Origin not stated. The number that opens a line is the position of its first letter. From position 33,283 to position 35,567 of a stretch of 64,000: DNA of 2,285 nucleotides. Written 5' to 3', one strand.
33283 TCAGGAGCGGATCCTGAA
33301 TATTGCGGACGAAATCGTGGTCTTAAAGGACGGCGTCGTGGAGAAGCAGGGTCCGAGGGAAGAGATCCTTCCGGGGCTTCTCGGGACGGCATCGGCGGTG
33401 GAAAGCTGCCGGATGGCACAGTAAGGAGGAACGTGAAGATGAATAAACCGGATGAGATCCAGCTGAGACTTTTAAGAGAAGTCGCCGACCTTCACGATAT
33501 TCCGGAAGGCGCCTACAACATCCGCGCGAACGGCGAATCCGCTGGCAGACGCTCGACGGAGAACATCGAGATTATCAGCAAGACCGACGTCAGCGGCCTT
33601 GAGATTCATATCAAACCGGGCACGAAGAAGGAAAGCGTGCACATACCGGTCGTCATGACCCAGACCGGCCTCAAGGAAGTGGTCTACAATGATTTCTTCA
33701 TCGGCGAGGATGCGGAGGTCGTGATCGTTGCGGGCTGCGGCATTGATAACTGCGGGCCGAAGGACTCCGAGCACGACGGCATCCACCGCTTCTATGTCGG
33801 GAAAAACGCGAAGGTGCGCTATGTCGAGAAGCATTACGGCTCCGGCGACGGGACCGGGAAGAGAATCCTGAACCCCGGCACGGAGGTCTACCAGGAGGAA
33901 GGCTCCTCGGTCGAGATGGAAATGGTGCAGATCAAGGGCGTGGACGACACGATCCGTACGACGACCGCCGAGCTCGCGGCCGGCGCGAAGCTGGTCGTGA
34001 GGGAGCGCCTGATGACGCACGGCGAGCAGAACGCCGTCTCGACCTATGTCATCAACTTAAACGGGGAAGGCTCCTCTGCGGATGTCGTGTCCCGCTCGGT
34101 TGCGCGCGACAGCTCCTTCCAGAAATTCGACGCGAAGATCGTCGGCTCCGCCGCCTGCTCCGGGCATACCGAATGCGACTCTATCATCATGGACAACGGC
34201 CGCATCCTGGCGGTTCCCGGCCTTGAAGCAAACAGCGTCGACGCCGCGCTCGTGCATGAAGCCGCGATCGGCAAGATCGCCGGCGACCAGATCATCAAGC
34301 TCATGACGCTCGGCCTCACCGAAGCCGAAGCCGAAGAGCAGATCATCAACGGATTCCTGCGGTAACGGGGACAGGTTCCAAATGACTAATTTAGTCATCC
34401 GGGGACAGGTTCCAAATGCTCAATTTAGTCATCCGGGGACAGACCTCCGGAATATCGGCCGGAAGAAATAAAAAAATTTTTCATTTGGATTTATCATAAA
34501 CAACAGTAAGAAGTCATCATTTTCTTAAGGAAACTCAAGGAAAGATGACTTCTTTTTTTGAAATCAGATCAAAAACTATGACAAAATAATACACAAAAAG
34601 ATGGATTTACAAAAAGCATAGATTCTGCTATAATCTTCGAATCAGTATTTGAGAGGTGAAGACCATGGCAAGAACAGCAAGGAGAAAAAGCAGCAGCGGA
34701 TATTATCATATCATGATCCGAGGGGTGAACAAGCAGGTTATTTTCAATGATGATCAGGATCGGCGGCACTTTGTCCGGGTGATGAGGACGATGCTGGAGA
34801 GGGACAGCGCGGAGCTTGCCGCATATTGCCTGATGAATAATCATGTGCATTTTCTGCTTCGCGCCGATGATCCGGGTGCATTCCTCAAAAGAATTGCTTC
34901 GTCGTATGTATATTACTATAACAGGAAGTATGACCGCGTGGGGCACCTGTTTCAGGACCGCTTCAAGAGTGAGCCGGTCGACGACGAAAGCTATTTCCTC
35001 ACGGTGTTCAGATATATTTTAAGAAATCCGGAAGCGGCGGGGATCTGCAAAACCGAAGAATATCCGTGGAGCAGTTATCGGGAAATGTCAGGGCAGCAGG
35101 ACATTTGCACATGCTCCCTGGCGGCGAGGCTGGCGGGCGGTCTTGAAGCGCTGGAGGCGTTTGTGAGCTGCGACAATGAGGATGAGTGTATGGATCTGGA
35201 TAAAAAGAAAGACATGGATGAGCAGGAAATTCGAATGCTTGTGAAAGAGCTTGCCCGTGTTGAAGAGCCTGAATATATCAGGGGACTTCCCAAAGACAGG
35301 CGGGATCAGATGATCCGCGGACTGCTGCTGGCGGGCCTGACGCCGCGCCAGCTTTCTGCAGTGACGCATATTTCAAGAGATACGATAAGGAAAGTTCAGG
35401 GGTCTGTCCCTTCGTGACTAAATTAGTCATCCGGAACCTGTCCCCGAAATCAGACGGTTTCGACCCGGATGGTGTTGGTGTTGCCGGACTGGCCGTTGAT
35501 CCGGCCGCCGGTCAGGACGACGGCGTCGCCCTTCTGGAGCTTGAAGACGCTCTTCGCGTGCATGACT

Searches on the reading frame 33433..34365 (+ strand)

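Call 83: search_protein_families(library=pfam, proteins=[window:33433-34365:+], max_evalue=0.001)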
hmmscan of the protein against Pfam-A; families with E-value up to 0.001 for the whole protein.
window:33433-34365:+ (310 aa): 1 family
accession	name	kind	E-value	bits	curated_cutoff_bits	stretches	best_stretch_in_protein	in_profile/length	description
PF01458.23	SUFBD_core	-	1.2e-21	77.7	27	1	90-308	18-232/232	SUF system FeS cluster assembly, SufBD core domain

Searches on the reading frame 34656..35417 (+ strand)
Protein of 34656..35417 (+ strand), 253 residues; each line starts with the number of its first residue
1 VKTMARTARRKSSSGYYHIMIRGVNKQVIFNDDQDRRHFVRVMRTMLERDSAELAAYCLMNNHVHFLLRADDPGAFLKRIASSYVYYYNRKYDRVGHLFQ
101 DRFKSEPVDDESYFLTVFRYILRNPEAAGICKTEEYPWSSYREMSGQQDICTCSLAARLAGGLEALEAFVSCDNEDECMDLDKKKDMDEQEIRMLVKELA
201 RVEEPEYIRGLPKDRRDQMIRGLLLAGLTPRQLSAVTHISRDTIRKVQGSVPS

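Call 83: search_protein_families(library=pfam, proteins=[window:34656-35417:+], max_evalue=0.001)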
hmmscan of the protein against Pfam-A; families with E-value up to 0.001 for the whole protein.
window:34656-35417:+ (253 aa): 1 family
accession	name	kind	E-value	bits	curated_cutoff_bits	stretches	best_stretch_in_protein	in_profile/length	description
PF01797.21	Y1_Tnp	-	1.3e-13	51.6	23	1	13-122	3-119/121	Transposase IS200 like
